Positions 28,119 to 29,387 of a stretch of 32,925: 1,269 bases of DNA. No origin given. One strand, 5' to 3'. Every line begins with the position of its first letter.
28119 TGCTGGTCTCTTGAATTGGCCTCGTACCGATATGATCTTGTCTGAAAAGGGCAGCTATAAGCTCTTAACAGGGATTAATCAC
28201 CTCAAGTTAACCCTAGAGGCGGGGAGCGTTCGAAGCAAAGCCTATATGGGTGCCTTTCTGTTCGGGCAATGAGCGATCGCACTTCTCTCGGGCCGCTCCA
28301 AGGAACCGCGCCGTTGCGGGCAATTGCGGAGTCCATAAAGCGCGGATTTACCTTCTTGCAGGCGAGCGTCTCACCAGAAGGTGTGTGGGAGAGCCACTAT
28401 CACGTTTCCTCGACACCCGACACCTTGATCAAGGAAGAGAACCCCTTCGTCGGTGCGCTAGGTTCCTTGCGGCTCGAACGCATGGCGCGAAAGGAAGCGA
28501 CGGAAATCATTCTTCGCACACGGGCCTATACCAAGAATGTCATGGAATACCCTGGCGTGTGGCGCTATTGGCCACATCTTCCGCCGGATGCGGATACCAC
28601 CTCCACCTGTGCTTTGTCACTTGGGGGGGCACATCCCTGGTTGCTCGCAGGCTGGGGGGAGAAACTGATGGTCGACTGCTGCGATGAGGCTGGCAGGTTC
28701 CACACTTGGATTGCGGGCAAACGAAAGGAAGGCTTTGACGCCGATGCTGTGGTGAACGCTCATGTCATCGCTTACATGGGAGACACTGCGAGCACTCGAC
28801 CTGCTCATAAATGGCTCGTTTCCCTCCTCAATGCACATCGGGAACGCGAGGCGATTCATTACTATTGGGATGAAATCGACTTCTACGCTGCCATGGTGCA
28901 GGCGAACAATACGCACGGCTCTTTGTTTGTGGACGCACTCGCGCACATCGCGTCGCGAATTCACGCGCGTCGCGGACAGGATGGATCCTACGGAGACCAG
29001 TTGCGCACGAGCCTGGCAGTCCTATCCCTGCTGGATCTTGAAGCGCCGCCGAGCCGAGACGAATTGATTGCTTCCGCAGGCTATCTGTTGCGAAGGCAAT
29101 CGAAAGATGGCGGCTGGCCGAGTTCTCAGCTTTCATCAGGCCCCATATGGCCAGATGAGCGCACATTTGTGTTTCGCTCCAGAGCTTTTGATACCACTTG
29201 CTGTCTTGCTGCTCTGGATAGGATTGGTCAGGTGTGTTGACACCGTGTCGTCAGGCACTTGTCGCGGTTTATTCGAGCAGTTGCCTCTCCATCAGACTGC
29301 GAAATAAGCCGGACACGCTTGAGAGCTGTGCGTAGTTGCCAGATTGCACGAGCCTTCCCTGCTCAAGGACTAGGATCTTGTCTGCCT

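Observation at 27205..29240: Unknown 355-aa protein translationally coupled to a single-domain class-II-terpene-cyclase/prenyltransferase-repeat protein, tail-to-tail with RiPP exporters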

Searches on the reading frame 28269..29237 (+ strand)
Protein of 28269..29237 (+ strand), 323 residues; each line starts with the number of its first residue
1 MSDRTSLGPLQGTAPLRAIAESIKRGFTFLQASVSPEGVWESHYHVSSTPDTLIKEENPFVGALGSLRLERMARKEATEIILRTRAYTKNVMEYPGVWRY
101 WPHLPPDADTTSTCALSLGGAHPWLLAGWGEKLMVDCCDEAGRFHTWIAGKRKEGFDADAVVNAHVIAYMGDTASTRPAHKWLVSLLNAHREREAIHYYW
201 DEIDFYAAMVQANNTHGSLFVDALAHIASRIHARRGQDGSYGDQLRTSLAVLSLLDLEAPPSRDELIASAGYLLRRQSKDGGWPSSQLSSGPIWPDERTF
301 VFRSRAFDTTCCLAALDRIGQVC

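Call 3: search_protein_families(library=pfam, proteins=[window:28269-29237:+], max_evalue=0.01)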
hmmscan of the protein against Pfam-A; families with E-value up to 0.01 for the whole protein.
window:28269-29237:+ (323 aa): 1 family
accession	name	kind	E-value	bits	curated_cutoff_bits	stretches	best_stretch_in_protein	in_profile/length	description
PF13243.12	SQHop_cyclase_C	-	0.0034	16.9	26.1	0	247-287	249-288/319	Squalene-hopene cyclase C-terminal domain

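Call 4: search_protein_families(library=ncbifam, proteins=[window:28269-29237:+], max_evalue=0.01)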
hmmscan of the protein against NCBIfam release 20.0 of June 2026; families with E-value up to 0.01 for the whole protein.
window:28269-29237:+ (323 aa): 2 families
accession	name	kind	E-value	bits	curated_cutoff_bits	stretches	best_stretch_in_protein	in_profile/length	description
TIGR01507.1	hopene_cyclase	equivalog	0.0022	16.4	431.1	0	235-319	554-633/640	squalene--hopene cyclase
TIGR01787.1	squalene_cyclas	subfamily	0.0076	14.9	322.7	0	244-296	547-599/622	squalene/oxidosqualene cyclases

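Call 7: find_homologous_proteins(query=window:28269-29237:+)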
Query window:28269-29237:+ (323 aa): 36 proteins with E <= 0.001 among 4456 candidates.
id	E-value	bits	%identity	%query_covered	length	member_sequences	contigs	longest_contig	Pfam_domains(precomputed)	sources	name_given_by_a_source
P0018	3.5e-221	751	100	100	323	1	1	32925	-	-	-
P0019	1.8e-162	558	75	100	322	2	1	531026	-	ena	-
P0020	5.0e-157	541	74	100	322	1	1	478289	-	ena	-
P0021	3.0e-107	377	57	92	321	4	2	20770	-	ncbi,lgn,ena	-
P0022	6.3e-107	376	54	96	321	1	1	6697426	-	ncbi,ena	-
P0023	3.2e-106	374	56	92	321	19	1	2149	-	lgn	-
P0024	3.0e-105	370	55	93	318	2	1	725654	-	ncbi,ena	-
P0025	5.2e-105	370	55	93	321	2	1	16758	-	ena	-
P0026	6.7e-105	369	56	92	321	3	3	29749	-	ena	-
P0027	7.9e-105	369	54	93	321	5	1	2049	-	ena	-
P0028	1.5e-104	368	56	92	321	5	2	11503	-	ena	-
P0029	1.5e-102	361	55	95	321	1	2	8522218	-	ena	-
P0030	6.3e-102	359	54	93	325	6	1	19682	-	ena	-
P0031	7.9e-101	356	55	93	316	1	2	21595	-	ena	-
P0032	2.0e-100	354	53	93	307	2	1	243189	-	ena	-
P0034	5.3e-99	350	51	92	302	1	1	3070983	-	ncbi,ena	-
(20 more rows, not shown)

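Call 22: search_solved_structures(query=A2, max_evalue=10, show_alignments=3)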
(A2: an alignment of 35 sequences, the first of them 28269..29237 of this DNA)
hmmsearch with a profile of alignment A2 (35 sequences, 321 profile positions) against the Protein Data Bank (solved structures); distinct sequences matched with E-value up to 10: 32.
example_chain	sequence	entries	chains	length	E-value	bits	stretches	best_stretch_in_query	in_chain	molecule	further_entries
3sqc_A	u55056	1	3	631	2.9e-13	52.8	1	241-290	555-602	SQUALENE--HOPENE CYCLASE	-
2sqc_A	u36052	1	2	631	3e-13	52.8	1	241-290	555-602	SQUALENE-HOPENE CYCLASE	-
1gsz_A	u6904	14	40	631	1.1e-12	50.9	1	241-290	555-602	SQUALENE--HOPENE CYCLASE | SQUALENE-HOPENE CYCLASE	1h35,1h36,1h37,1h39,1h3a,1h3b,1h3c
8pak_A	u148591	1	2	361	7.8e-09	38.3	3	240-289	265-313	Squalene--hopene cyclase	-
7xqz_A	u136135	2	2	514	1.5e-06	30.8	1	238-288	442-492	SQHop_cyclase_C domain-containing protein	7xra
8zg5_A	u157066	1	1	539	2.3e-06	30.2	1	238-288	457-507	Squalene cyclase C-terminal domain-containing protein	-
8zg1_A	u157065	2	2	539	2.6e-06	30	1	238-288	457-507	Squalene cyclase C-terminal domain-containing protein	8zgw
8zg0_A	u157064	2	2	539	2.7e-06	29.9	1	238-288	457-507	Squalene cyclase C-terminal domain-containing protein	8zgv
7xr7_A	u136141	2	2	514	2.7e-06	29.9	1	238-288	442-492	SQHop_cyclase_C domain-containing protein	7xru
7xq4_A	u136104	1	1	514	3.3e-06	29.7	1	238-288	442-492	SQHop_cyclase_C domain-containing protein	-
8paj_A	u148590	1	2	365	1.7e-05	27.3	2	234-288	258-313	Squalene-hopene/tetraprenyl-beta-curcumene cyclase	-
9mhs_B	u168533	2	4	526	3.1e-05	26.4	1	99-313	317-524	Drimenol Synthase | Haloacid dehalogenase superfamily, subfamily IA, variant 3 with third motif having DD or E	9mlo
1w6k_A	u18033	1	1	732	7.2e-05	25.3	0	227-282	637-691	LANOSTEROL SYNTHASE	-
1w6j_A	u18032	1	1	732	9.2e-05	24.9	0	228-282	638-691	LANOSTEROL SYNTHASE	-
6ij1_A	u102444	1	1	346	0.00022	23.7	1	15-282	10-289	Prenylcyclase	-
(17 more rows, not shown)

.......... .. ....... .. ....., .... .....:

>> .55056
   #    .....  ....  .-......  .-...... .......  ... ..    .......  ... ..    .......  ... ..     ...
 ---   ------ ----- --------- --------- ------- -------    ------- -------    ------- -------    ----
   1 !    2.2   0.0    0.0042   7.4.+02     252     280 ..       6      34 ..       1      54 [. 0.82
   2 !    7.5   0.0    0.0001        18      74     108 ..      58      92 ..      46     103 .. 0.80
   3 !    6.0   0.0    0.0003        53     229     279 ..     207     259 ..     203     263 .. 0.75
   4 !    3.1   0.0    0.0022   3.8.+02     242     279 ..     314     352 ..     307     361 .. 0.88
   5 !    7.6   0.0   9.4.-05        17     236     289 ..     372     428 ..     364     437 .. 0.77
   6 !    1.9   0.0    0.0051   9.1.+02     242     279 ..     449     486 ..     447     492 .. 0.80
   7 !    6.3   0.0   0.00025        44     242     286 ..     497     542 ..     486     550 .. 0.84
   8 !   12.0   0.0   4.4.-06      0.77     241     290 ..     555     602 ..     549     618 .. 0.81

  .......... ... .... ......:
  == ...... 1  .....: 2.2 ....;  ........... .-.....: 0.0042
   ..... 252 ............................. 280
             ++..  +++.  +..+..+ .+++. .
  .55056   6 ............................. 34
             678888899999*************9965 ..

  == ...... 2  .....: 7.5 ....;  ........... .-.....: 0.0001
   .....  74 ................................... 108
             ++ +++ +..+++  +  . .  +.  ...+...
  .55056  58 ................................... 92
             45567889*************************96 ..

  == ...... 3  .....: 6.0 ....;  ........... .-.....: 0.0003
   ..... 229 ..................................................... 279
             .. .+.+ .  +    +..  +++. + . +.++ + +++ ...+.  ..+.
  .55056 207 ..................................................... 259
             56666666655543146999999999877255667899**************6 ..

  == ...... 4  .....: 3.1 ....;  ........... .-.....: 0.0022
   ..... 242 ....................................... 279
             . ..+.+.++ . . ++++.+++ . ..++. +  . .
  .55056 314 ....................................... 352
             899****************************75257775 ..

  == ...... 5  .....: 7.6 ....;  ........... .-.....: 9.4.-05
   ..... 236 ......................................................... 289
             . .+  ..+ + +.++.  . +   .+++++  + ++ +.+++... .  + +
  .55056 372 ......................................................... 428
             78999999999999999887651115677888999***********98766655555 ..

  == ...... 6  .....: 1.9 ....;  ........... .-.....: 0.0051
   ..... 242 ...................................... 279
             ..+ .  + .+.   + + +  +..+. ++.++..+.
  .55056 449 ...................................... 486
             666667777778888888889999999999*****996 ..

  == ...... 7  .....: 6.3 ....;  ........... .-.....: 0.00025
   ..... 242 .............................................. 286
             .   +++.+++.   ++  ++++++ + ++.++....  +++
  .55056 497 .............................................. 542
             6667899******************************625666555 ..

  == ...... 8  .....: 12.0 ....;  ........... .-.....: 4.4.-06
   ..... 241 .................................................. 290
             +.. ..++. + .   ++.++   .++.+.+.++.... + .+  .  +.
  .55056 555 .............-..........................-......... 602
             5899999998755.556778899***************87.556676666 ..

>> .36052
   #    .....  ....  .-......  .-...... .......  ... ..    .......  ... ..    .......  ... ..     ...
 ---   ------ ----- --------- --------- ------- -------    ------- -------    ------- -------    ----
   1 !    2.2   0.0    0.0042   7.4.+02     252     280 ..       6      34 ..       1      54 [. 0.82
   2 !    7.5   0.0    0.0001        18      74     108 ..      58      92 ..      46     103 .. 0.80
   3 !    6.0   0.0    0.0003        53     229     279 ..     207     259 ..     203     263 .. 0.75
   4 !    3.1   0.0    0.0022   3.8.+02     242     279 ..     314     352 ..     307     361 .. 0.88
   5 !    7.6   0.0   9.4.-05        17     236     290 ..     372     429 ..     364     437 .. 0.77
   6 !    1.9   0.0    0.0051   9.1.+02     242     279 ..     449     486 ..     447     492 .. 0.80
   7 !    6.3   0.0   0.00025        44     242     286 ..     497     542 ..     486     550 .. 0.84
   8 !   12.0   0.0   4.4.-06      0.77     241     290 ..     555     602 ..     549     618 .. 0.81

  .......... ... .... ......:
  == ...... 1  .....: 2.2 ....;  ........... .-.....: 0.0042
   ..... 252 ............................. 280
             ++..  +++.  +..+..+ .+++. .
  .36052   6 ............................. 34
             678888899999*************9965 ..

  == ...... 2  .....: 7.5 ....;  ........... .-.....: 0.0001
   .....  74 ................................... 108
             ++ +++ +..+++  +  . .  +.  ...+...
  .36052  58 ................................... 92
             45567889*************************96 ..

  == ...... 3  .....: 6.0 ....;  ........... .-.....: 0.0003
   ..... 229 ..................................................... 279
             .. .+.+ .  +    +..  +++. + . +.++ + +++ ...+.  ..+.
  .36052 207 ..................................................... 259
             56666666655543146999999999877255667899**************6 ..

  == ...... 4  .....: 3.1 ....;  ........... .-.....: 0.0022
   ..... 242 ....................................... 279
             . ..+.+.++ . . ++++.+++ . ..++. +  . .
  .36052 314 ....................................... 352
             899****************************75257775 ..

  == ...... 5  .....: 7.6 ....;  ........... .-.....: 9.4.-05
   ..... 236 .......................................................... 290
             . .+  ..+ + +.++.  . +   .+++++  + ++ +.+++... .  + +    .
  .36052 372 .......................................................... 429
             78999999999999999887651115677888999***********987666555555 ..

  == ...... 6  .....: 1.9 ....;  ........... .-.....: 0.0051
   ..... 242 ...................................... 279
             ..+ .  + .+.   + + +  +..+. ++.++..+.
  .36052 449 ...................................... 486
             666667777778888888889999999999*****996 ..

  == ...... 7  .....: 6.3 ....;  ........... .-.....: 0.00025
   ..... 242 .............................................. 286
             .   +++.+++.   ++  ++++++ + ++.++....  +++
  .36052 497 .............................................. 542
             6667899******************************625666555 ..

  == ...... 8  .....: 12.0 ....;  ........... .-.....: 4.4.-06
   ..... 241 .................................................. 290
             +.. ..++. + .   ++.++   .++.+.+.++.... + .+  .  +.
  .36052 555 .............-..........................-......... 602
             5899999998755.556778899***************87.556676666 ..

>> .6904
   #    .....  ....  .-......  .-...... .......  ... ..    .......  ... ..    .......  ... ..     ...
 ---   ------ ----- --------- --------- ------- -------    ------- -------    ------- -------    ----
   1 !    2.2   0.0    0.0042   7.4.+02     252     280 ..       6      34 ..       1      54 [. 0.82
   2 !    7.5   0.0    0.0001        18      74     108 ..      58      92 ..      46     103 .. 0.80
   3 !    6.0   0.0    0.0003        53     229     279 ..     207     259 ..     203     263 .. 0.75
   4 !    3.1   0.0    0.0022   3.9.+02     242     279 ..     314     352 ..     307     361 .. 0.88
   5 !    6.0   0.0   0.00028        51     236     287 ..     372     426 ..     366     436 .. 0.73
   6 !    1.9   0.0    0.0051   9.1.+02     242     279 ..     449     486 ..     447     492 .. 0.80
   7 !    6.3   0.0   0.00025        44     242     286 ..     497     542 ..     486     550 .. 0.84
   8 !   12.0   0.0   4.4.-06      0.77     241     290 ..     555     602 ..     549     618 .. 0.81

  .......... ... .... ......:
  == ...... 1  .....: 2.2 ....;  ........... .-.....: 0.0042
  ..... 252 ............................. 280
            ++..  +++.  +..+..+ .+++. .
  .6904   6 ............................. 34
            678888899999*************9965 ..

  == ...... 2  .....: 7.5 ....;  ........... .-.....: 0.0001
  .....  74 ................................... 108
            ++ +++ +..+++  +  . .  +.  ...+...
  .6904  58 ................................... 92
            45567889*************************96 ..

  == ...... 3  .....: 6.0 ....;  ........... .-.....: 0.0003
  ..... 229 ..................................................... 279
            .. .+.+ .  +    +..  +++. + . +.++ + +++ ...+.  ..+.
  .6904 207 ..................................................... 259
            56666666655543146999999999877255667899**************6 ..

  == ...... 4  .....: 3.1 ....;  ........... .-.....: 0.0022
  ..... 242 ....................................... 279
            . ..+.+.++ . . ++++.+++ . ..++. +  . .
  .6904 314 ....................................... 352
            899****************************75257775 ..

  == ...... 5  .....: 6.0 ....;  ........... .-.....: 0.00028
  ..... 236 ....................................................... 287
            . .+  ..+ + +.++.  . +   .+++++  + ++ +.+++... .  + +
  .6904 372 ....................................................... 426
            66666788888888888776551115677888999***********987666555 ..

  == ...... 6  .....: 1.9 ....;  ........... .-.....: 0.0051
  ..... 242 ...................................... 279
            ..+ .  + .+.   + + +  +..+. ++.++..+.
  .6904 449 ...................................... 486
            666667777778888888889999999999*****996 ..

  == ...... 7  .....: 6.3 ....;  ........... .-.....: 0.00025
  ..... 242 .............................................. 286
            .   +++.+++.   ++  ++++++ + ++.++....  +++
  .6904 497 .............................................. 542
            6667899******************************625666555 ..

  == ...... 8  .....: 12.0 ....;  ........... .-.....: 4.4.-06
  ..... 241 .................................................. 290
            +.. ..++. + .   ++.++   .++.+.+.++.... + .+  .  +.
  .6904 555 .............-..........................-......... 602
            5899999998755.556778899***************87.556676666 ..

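Call 28: find_related_loci(query=A2, collection=genome_contigs, flank=10000)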
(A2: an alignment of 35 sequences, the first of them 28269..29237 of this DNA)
Query A2 (323 aa) in genome_contigs; peptide patterns used: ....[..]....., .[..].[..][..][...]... (x = any residue, [..] = any of these).
304 stretches matched a pattern; 125 encode a relative of the query (tblastn E <= 1e-3); the best 80 are kept; 79 distinct loci.
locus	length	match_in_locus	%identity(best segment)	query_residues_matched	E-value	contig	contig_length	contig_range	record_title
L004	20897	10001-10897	56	19-318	7e-108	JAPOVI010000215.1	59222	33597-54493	MAG: Acidobacteria bacterium isolate COS1_bin_16 NODE_305_length_59222_cov_11.4881, whole genome shotgun sequence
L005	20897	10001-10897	55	19-318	3e-107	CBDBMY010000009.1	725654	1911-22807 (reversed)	MAG: Vicinamibacterales bacterium isolate 1d7dac56-2cc5-4fd2-8ca4-0117aeca4273 genome assembly, contig: contig_9, whole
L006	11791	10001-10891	56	21-318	3e-106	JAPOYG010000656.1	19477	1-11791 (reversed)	MAG: Acidobacteria bacterium isolate COS4_bin_27 NODE_2380_length_19477_cov_30.0866, whole genome shotgun sequence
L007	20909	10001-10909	53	19-322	2e-106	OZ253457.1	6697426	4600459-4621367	MAG: Vicinamibacterales bacterium isolate 96a1e1f6-da0d-41ae-928b-732dd312bced genome assembly, chromosome: 1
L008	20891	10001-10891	56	21-318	2e-105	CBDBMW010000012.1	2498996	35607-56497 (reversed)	MAG: Vicinamibacterales bacterium isolate 13d22264-7de1-4b98-b19c-9e6517fe1a61 genome assembly, contig: contig_11, whole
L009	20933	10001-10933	54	10-318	3e-104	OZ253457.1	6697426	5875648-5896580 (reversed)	MAG: Vicinamibacterales bacterium isolate 96a1e1f6-da0d-41ae-928b-732dd312bced genome assembly, chromosome: 1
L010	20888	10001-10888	53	20-316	3e-103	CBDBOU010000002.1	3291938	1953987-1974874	MAG: Vicinamibacterales bacterium isolate 2866737b-c32a-4dfb-a915-985df9d893ca genome assembly, contig: contig_2, whole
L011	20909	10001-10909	51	19-322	2e-100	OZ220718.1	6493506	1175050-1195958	MAG: Vicinamibacterales bacterium isolate 0ce2d42f-2bf0-44bc-a671-070680eb922c genome assembly, chromosome: 1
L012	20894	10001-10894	51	20-318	6e-98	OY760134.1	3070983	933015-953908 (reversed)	MAG: Pseudomonadales bacterium isolate 08bb8d57-fb42-44ec-b71f-229e3d1812ab genome assembly, chromosome: 1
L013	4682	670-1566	46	15-316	5e-80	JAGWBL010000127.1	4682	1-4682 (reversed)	MAG: Pseudomonadales bacterium isolate 277c_32 scaffold_26461, whole genome shotgun sequence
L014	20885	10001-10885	46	19-316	9e-76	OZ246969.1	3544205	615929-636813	MAG: Arenicellales bacterium isolate 1218857c-7fba-425a-818a-049516f6d46d genome assembly, chromosome: 1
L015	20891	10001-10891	44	20-319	3e-72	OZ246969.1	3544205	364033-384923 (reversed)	MAG: Arenicellales bacterium isolate 1218857c-7fba-425a-818a-049516f6d46d genome assembly, chromosome: 1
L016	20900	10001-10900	44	21-323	2e-76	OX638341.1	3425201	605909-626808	MAG: uncultured Pseudohongiella sp. isolate f4cd492a-81f8-4cad-90a3-23656aec3d05 genome assembly, chromosome: 1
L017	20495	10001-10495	59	154-318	1e-58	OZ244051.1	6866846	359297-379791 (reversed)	MAG: Vicinamibacterales bacterium isolate 8ba7f8d7-3fc5-437a-86da-c0f89745c60d genome assembly, chromosome: 1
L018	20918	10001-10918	38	18-318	5e-57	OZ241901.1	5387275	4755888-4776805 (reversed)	MAG: Gammaproteobacteria bacterium isolate 65898e9d-28f9-48af-9959-824c109e8cbf genome assembly, chromosome: 1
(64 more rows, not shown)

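Call 31: predict_structure(alignment_id=A2)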
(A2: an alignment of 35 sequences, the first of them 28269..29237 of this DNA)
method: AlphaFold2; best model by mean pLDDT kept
length: 323 residues; sequences in the alignment: 35
mean_pLDDT: 91.0   pTM: 0.90
mean pLDDT of the five models: 91.0, 90.7, 89.8, 89.5, 87.6
residues with pLDDT >= 90: 254; 70-90: 44; 50-70: 14; < 50: 11
segments of 3 or more residues with pLDDT < 50: 1-11
pLDDT, mean of each block of 10 residues (from residue 1): 37 80 98 97 92 93 96 96 97 92 88 93 88 91 88 71 97 96 96 92 97 94 96 97 98 97 96 98 94 74 96 98 90
secondary structure, 60 per line:
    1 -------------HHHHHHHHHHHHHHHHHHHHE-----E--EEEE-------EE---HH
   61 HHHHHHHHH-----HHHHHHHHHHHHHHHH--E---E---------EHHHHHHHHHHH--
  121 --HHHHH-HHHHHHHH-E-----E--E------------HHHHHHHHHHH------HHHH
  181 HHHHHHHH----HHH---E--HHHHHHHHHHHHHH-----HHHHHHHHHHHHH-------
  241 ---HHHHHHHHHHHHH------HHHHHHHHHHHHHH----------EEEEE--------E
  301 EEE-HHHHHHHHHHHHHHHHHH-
elements in order: H14-33 E43-46 H59-69 H75-90 H108-118 H123-127 H129-136 H160-170 H177-188 H202-215 H221-233 H244-256 H263-276 E287-291 E300-303 H305-322

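Call 36: fold_search(model_id=the predicted structure, library=pdb)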
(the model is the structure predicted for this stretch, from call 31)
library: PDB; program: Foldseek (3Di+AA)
matches with E <= 10: 391; with E <= 0.001: 53
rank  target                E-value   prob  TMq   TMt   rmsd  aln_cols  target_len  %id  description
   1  9mhs_A                5.9e-12  1.00  0.76  0.52   3.4       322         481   17  Drimenol synthase (released 2025-07-16)
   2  9m7f_B                6.5e-12  1.00  0.77  0.50   3.7       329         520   18  Crystal structure of AsDMS D333N mutant in complex with farnesyl pyrophosphate (released 2025-09-10)
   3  9m7f_A                6.8e-12  1.00  0.76  0.50   3.5       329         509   18  Crystal structure of AsDMS D333N mutant in complex with farnesyl pyrophosphate (released 2025-09-10)
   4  9mlo_A                1.4e-11  1.00  0.74  0.50   3.3       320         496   18  Drimenol Synthase - Farnesyl Thiol Complex (released 2025-07-16)
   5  9m7d_A                1.5e-11  1.00  0.78  0.50   3.9       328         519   17  Crystal structure of AsDMS D333N mutant (released 2025-09-10)
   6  9m7d_B                1.7e-11  1.00  0.76  0.50   3.4       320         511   17  Crystal structure of AsDMS D333N mutant (released 2025-09-10)
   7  9mhs_B                2.3e-11  1.00  0.75  0.50   3.5       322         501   19  Drimenol synthase (released 2025-07-16)
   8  9m7e_A                3.0e-11  1.00  0.76  0.49   3.5       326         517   17  Crystal structure of AsDMS D333N mutant in complex with drimenyl phosphate (released 2025-09-10)
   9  9m7e_B                3.3e-11  1.00  0.77  0.50   3.3       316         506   17  Crystal structure of AsDMS D333N mutant in complex with drimenyl phosphate (released 2025-09-10)
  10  8pak_A                4.1e-11  1.00  0.68  0.64   5.8       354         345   20  Crystal Structure of a Squalene-Hopene Cyclase from Cystobacter fuscus (released 2024-06-26)
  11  6ij1                  8.4e-11  1.00  0.70  0.68   4.6       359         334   20  Crystal structure of a protein from Actinoplanes (released 2019-09-11)
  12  9mlo_B                1.2e-10  1.00  0.73  0.50   3.6       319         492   18  Drimenol Synthase - Farnesyl Thiol Complex (released 2025-07-16)
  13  8pak_B                2.1e-10  1.00  0.68  0.64   5.5       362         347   20  Crystal Structure of a Squalene-Hopene Cyclase from Cystobacter fuscus (released 2024-06-26)
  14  6sbd                  3.6e-10  1.00  0.71  0.66   4.8       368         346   16  Structure of type II terpene cyclase MstE_D109A from Scytonema in complex with merosterolic acid A (product) (released 2020-07-15)
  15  6sbb_B                3.6e-10  1.00  0.68  0.65   5.4       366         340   17  Structure of type II terpene cyclase MstE from Scytonema (apo) (released 2020-07-15)
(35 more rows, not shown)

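Call 85: find_encoding_contigs(protein=P0034, flank=8000, max_places=2)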
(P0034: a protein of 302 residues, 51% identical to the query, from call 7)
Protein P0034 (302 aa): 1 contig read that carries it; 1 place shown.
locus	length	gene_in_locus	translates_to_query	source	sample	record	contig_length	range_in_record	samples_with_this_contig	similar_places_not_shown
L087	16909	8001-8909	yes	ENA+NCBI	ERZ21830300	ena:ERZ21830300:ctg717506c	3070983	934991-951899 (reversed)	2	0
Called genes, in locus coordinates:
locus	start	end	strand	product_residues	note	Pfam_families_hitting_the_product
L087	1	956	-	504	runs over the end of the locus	PF00817:IMS, PF20114:DUF6504 (faint)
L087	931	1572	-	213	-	PF27531:MT3502_N (faint)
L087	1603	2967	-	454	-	PF02881:SRP54_N, PF00448:SRP54, PF06414:Zeta_toxin (weak), PF13401:AAA_22 (weak), PF01656:CbiA (weak), PF02978:SRP_SPB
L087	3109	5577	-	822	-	PF07715:Plug, PF00593:TonB_dep_Rec_b-barrel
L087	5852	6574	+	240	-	PF01578:Cytochrom_C_asm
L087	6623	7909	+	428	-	PF01595:CNNM, PF00571:CBS (faint), PF03471:CorC_HlyC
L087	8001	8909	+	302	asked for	-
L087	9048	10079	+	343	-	PF14790:THDPS_N (weak), PF14789:THDPS_M, PF14602:Hexapep_2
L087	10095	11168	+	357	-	PF01546:Peptidase_M20, PF07687:M20_dimer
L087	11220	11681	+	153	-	PF01203:T2SSN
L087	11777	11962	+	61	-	-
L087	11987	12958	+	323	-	PF11356:T2SSC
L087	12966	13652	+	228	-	PF21305:type_II_gspD_N0, PF03958:Secretin_N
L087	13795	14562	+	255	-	PF03958:Secretin_N, PF00263:Secretin (weak)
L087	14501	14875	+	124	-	PF00263:Secretin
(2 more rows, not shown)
